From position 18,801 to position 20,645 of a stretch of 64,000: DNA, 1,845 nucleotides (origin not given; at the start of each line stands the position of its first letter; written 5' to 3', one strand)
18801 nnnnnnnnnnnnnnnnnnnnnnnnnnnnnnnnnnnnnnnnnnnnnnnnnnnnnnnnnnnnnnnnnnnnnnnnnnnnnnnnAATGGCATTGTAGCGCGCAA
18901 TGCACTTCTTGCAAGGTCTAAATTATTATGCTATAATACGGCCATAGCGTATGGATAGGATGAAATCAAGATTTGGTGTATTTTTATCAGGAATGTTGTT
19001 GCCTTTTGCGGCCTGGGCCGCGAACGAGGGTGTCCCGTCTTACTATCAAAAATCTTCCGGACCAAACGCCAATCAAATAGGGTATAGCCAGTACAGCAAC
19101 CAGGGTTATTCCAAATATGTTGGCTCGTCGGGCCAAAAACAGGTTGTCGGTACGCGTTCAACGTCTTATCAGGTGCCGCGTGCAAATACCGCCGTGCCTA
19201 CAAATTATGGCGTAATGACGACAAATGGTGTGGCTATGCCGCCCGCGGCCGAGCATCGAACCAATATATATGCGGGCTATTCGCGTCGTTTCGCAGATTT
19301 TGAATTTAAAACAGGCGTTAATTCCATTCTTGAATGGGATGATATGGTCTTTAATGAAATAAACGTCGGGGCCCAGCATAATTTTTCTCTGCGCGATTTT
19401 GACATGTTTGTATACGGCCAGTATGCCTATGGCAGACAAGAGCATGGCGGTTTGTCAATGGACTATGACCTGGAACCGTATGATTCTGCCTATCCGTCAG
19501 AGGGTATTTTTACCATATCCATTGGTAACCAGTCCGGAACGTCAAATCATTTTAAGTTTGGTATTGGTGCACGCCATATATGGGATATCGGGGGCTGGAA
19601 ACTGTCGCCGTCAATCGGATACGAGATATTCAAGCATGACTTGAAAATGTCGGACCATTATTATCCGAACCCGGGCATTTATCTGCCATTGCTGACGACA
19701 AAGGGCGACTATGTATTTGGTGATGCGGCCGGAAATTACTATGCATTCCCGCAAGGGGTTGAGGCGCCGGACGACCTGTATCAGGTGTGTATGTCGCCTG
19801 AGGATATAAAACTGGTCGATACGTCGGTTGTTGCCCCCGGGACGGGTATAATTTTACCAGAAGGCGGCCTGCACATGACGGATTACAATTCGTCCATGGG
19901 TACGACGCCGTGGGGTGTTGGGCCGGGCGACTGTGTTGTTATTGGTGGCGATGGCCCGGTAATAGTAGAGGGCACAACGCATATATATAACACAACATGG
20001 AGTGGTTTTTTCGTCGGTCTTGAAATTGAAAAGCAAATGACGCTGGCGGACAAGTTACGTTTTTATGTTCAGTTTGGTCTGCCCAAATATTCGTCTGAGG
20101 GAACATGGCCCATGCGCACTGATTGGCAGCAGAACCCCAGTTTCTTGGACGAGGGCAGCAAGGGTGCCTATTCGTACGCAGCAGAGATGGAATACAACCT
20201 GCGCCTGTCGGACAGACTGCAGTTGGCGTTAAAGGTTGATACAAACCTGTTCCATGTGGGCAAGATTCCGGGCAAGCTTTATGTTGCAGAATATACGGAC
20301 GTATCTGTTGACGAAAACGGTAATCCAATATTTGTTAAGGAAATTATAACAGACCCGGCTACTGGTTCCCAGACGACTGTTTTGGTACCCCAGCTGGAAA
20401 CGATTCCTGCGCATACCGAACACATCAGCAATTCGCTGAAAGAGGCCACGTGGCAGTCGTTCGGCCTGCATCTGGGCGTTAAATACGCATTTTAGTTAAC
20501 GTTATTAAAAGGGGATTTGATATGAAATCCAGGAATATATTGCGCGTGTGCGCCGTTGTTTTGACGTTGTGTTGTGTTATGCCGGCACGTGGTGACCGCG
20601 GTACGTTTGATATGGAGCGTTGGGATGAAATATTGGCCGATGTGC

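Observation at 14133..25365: Two inverted copies of a promoter-leader-terminator-XRE HTH module flanking a 10.4 kb housekeeping segment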

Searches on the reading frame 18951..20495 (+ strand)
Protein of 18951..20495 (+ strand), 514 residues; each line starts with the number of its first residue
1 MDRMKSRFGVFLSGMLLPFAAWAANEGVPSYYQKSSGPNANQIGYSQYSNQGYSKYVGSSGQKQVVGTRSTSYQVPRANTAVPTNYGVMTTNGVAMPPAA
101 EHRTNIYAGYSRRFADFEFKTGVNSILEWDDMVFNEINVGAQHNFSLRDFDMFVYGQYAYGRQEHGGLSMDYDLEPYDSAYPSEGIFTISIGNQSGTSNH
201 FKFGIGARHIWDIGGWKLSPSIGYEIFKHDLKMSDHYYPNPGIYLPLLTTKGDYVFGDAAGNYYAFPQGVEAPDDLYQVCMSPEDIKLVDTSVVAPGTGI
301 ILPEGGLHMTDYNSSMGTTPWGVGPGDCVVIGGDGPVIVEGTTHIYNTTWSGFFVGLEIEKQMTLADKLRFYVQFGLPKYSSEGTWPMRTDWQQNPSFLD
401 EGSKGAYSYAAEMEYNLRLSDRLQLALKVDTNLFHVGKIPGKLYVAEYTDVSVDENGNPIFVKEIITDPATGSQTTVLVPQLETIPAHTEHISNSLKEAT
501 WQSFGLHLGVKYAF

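Call 14: search_protein_families(library=pfam, proteins=[window:18951-20495:+], max_evalue=0.01)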
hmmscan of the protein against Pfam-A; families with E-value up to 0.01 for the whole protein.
window:18951-20495:+ (514 aa): 1 family
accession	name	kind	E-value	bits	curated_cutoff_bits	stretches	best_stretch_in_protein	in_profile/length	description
PF17251.8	Pom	-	6.5e-13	49.1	22.4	1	119-437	23-246/285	Protochlamydia outer membrane protein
